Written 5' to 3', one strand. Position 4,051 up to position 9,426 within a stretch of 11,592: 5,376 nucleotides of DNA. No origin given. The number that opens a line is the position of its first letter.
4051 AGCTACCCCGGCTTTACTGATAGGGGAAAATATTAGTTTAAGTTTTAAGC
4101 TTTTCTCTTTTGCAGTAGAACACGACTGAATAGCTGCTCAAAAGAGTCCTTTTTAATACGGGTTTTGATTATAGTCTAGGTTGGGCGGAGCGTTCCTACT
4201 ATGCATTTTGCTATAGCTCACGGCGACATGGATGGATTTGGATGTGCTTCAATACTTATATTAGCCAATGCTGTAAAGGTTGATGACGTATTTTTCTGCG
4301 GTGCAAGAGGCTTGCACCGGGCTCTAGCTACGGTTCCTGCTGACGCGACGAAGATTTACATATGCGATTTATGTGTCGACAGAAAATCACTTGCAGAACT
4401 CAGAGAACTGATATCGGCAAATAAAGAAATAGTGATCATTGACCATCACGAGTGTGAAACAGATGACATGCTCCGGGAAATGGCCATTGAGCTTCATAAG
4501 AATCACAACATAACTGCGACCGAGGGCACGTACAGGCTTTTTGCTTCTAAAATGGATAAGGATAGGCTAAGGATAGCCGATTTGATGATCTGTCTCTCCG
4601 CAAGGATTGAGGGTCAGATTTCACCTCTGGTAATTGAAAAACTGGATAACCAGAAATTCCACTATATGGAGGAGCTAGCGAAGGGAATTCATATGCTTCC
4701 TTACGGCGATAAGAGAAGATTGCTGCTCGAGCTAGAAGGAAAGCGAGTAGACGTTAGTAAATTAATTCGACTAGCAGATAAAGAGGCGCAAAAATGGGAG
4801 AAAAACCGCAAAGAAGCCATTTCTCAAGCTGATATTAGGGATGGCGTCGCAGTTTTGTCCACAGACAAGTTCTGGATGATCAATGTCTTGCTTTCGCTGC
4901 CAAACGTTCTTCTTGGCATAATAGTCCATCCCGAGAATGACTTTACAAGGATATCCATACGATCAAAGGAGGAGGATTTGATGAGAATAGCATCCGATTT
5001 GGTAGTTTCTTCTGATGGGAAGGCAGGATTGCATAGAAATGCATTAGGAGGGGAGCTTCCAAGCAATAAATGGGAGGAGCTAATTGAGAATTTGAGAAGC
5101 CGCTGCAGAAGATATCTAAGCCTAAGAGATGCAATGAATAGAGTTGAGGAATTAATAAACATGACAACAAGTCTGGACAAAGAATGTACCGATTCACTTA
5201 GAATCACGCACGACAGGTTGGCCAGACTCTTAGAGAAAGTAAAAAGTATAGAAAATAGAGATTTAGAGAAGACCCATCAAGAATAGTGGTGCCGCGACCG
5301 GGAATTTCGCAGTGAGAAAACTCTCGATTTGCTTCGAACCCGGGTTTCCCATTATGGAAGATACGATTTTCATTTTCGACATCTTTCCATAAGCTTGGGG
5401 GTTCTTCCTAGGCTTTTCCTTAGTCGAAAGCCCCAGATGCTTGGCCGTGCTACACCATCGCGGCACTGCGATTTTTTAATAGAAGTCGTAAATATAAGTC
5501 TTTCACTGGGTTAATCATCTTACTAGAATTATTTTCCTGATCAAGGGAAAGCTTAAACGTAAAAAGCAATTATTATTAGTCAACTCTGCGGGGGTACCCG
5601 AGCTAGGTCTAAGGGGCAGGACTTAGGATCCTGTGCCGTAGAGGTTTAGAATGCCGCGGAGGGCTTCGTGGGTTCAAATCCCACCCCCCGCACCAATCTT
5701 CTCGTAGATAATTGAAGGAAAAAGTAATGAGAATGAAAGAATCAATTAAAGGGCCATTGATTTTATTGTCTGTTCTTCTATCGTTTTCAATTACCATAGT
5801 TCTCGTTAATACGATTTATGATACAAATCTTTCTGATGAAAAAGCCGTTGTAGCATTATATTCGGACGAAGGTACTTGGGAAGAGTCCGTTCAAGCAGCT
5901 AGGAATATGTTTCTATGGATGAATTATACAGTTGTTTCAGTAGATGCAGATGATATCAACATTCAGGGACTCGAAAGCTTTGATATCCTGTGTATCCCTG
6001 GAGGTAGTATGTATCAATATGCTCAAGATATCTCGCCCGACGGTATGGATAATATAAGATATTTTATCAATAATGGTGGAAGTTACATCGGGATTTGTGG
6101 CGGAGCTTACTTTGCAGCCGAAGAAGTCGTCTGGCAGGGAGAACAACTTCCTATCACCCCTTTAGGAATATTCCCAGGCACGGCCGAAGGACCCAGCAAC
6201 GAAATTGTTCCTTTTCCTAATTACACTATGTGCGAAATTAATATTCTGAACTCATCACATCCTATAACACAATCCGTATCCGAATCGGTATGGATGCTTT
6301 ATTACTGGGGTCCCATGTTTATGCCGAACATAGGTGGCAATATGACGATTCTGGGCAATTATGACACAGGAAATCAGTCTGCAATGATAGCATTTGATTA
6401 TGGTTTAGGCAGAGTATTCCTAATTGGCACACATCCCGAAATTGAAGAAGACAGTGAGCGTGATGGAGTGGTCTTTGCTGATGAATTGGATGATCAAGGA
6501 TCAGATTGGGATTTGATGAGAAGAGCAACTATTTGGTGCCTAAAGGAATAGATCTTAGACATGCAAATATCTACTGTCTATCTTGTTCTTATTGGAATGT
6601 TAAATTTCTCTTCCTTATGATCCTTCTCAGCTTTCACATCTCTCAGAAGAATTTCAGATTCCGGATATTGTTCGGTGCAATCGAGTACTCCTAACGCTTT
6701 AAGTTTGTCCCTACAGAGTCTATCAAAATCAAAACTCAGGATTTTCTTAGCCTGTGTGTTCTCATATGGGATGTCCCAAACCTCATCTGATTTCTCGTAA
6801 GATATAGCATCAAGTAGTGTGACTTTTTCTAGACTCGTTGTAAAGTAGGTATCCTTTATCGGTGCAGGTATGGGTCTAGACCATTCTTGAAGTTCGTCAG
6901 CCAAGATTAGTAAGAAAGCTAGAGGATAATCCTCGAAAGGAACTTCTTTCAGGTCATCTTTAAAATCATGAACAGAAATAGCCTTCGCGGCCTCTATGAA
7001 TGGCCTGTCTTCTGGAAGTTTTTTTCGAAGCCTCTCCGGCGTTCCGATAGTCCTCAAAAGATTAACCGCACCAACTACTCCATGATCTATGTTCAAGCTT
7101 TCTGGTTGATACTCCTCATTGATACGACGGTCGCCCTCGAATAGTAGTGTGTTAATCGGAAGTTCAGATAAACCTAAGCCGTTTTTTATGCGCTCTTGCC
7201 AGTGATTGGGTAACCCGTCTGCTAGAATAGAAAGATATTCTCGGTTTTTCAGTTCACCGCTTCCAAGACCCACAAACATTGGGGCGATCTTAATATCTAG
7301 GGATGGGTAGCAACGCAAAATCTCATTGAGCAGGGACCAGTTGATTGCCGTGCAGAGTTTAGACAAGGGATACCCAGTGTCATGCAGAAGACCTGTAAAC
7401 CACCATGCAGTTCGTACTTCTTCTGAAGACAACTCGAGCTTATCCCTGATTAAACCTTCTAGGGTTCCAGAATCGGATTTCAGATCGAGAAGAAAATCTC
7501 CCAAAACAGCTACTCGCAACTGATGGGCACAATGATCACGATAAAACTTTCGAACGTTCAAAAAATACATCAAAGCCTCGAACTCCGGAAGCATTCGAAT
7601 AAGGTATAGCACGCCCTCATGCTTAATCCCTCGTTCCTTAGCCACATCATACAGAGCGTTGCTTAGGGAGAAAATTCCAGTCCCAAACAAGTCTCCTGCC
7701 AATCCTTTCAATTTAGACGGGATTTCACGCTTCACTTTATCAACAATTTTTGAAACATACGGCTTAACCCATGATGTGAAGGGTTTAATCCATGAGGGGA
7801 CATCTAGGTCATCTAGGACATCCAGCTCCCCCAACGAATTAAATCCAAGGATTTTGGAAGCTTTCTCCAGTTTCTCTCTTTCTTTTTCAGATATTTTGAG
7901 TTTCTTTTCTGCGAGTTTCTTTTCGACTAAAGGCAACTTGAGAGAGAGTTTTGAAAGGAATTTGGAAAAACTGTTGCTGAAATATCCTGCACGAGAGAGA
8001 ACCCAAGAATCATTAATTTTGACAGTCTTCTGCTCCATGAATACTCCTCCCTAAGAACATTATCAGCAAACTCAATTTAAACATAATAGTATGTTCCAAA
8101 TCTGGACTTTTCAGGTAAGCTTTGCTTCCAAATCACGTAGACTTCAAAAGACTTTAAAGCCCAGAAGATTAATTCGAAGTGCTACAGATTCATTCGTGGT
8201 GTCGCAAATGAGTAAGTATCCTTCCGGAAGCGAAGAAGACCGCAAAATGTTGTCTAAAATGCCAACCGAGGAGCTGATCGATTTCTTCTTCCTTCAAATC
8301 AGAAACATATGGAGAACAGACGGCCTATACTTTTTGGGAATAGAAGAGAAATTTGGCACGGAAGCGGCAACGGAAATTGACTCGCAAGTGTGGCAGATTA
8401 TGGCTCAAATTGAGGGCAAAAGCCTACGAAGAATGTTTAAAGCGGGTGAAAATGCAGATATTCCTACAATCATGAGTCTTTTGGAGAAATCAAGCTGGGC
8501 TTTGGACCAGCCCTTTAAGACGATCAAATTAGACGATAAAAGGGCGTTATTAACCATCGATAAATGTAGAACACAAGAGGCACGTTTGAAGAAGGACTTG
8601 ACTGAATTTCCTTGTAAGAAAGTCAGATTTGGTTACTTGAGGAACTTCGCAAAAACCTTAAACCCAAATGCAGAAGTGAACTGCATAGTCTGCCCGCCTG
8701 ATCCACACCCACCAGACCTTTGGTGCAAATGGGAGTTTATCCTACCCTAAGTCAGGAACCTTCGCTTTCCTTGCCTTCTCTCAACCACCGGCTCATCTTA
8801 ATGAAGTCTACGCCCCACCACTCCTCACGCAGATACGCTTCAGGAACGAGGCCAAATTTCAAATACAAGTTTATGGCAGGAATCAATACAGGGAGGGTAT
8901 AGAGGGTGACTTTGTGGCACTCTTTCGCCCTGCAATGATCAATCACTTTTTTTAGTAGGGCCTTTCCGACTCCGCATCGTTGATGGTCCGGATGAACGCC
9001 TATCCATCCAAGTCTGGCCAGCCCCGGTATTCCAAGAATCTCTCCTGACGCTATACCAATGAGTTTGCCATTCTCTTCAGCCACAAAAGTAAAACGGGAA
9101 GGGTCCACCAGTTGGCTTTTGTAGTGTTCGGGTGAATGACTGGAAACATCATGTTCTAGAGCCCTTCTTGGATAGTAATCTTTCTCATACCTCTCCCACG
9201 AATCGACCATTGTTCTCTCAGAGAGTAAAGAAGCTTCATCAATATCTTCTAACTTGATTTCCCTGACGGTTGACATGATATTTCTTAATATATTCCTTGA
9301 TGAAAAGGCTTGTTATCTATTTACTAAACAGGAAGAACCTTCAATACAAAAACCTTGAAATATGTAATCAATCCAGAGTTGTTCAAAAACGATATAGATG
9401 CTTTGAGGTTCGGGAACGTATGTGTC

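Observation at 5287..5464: Triple-intron tRNA-Glu(TTC): 100 of 178 nt are intron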

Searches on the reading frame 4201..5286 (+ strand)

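Call 11: search_protein_families(library=pfam, proteins=[window:4201-5286:+])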
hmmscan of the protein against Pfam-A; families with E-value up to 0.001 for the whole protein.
window:4201-5286:+ (361 aa): 1 family
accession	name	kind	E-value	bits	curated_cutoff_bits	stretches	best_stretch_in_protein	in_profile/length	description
PF01368.27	DHH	-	3.1e-05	24.7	28.1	1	6-129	6-121/125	DHH family, N-terminal domain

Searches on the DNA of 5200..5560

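Call 5: search_rna_families(source=window, start=5200, end=5560, threshold=evalue, max_evalue=10, show_alignments=5)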
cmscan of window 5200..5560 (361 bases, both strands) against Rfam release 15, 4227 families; matches with E-value up to 10: 4.
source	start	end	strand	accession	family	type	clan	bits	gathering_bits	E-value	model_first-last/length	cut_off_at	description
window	5488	5523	-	RF00221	SNORD43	Gene; snRNA; snoRNA; CD-box;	CL00059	15.5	45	1.6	1-64/64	no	Small nucleolar RNA SNORD43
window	5217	5284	+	RF00525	Flavivirus_DB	Cis-reg;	-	13.8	41.5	3.1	1-72/72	no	Flavivirus DB element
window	5339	5412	-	RF00292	snoTBR5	Gene; snRNA; snoRNA; CD-box;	-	11.5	44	7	1-94/94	no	Small nucleolar RNA TBR5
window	5427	5474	-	RF02470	Ms_IGR-8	Gene; sRNA;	-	10.8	44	9.3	1-63/63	no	Mycobacterium sRNA Ms_IGR-8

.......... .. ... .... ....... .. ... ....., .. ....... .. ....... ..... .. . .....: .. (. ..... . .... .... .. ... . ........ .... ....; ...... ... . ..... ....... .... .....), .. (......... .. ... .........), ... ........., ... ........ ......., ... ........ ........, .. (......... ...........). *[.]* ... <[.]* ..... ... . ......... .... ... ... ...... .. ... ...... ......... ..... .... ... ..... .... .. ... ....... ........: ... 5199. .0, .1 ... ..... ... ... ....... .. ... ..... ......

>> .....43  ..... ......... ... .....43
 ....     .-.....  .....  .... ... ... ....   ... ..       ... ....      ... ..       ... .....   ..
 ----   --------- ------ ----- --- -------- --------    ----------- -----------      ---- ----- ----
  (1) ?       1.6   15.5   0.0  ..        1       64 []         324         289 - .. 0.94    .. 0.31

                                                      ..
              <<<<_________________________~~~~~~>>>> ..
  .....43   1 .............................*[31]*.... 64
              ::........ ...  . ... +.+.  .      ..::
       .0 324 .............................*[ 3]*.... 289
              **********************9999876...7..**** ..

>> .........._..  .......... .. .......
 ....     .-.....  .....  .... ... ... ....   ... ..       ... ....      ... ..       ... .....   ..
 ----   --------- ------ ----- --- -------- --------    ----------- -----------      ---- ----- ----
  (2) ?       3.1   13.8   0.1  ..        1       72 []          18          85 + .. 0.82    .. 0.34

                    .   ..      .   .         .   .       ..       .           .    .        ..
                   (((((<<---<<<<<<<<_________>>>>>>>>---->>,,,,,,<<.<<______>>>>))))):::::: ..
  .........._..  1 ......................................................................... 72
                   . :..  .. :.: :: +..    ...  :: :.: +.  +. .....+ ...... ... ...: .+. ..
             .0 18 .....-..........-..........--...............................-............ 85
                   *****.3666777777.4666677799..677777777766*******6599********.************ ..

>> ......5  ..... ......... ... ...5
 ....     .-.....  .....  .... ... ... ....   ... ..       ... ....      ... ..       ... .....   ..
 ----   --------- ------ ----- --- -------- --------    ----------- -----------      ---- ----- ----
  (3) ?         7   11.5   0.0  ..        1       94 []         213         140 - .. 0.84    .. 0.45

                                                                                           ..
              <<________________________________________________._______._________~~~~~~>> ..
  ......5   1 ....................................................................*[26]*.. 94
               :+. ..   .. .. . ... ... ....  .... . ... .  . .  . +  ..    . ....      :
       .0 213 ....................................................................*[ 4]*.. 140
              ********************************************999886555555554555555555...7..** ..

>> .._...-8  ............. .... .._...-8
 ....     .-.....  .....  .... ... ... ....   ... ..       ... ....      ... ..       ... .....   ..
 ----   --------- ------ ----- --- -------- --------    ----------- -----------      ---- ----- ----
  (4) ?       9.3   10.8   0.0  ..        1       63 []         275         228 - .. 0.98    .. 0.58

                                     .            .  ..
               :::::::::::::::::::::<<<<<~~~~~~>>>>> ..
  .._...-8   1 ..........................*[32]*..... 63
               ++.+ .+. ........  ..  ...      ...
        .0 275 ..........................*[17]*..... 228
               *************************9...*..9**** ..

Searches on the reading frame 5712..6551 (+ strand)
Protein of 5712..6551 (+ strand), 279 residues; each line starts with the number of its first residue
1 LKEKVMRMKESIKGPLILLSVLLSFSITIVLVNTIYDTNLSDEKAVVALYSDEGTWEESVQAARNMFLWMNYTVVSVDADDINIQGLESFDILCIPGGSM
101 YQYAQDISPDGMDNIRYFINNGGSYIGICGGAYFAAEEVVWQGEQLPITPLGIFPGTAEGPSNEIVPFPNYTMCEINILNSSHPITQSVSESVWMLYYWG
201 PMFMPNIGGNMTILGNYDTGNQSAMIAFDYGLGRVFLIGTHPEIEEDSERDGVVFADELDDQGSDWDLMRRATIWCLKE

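Call 11: search_protein_families(library=pfam, proteins=[window:5712-6551:+])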
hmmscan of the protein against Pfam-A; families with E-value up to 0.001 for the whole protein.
window:5712-6551:+ (279 aa): 2 families
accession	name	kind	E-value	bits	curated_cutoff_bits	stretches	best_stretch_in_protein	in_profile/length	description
PF09825.15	BPL_N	-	1.4e-25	90.3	24.2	1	47-247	3-224/283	Biotin-protein ligase, N terminal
PF07685.20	GATase_3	-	0.00011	22.4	27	1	78-139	28-92/196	CobB/CobQ-like glutamine amidotransferase domain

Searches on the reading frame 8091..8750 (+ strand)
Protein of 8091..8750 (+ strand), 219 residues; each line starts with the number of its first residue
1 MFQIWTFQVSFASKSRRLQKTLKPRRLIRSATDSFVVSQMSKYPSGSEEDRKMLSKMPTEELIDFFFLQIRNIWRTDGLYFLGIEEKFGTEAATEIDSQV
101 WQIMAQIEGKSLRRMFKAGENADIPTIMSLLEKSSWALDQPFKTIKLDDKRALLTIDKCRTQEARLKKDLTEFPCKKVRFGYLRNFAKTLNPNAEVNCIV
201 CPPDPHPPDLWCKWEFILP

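Call 11: search_protein_families(library=pfam, proteins=[window:8091-8750:+])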
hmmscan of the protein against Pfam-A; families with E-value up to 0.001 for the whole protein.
window:8091-8750:+ (219 aa): 2 families
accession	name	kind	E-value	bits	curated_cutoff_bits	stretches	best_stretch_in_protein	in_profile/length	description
PF19620.4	DUF6125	-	1.8e-34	119.5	27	1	58-218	4-164/164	Family of unknown function (DUF6125)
PF14196.11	ATC_hydrolase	-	0.0005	21.3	28.1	1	80-172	12-106/145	L-2-amino-thiazoline-4-carboxylic acid hydrolase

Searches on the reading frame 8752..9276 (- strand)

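Call 11: search_protein_families(library=pfam, proteins=[window:8752-9276:-])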
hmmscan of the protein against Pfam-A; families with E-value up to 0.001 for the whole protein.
window:8752-9276:- (174 aa): 5 families
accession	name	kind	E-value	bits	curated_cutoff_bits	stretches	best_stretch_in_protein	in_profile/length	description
PF00583.31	Acetyltransf_1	-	1.9e-20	73.7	20.7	1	31-142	8-115/116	Acetyltransferase (GNAT) family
PF13508.13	Acetyltransf_7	-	3.3e-14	53.5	27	1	61-142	3-81/84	Acetyltransferase (GNAT) domain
PF13673.13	Acetyltransf_10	-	2e-09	38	23.6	1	44-162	14-125/128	Acetyltransferase (GNAT) domain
PF13527.13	Acetyltransf_9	-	1.4e-06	28.8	25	1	51-142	32-123/127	Acetyltransferase (GNAT) domain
PF08445.16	FR47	-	6.4e-05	23.3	22.1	1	78-143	14-77/86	FR47-like protein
